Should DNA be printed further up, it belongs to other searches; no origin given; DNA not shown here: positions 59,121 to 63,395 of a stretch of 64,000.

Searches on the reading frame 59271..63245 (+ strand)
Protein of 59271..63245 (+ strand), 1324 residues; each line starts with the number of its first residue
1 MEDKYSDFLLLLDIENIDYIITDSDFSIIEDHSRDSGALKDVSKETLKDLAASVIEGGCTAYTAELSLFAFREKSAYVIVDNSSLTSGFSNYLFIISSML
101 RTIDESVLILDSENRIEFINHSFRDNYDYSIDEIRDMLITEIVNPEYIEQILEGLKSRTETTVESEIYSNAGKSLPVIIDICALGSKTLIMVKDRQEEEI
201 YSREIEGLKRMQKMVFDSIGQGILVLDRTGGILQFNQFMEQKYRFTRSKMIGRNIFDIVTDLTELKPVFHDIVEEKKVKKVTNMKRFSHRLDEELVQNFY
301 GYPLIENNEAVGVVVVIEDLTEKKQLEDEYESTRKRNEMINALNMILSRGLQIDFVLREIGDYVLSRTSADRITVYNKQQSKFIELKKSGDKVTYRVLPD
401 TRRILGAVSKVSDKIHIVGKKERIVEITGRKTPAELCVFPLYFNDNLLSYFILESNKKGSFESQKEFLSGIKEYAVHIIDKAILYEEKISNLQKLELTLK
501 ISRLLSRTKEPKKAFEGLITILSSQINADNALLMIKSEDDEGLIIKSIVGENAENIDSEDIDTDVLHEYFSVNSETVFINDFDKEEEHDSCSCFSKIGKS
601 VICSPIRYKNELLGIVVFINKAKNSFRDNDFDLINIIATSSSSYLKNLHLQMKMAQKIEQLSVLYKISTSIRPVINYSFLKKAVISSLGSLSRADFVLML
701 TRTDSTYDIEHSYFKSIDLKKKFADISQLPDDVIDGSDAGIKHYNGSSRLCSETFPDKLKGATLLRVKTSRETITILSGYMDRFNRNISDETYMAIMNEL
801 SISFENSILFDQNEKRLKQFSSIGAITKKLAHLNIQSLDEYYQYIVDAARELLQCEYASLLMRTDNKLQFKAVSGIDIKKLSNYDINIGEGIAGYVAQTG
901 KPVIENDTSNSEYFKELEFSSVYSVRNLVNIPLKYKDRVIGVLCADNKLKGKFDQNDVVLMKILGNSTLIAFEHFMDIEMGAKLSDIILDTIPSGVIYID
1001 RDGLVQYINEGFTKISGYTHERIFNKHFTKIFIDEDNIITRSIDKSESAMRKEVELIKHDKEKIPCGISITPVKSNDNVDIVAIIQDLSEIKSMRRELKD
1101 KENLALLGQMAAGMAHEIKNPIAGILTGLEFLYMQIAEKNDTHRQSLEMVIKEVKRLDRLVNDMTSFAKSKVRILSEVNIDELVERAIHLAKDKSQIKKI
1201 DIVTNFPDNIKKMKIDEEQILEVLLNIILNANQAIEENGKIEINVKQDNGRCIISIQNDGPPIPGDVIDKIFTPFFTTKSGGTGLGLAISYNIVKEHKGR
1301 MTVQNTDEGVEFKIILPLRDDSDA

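Call 77: search_protein_families(library=pfam, proteins=[window:59271-63245:+], max_evalue=0.00001)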
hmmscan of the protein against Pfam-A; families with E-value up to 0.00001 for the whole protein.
window:59271-63245:+ (1324 aa): 11 families
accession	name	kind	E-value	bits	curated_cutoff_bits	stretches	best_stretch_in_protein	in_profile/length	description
PF13426.13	PAS_9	-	4.5e-26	91.6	27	2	994-1090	2-103/103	PAS domain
PF01590.32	GAF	-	5.6e-25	88.8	22.4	1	838-967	2-128/133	GAF domain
PF13185.12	GAF_2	-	6e-24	85.2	28.6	1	836-972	2-135/136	GAF domain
PF02518.31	HATPase_c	-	7e-21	75.2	26.4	1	1216-1319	2-110/111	Histidine kinase-, DNA gyrase B-, and HSP90-like ATPase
PF13492.12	GAF_3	-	1.5e-16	61.4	27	1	837-968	1-123/129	GAF domain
PF00989.32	PAS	-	2.3e-16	60.2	22.6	1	988-1087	6-112/113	PAS fold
PF08448.16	PAS_4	-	2e-15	57.4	23.1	0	989-1090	1-107/110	PAS fold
PF00512.31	HisKA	-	3.2e-14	53.2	26.9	1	1107-1170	2-63/66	His Kinase A (phospho-acceptor) domain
PF13188.13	PAS_8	-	2.6e-13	49.8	21.8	0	988-1023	6-38/65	PAS domain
PF12860.13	PAS_7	-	6e-08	33.3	27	0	217-327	2-114/115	PAS fold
PF14501.12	HATPase_c_5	-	1.4e-06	28.6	22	1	1220-1317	9-102/102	GHKL domain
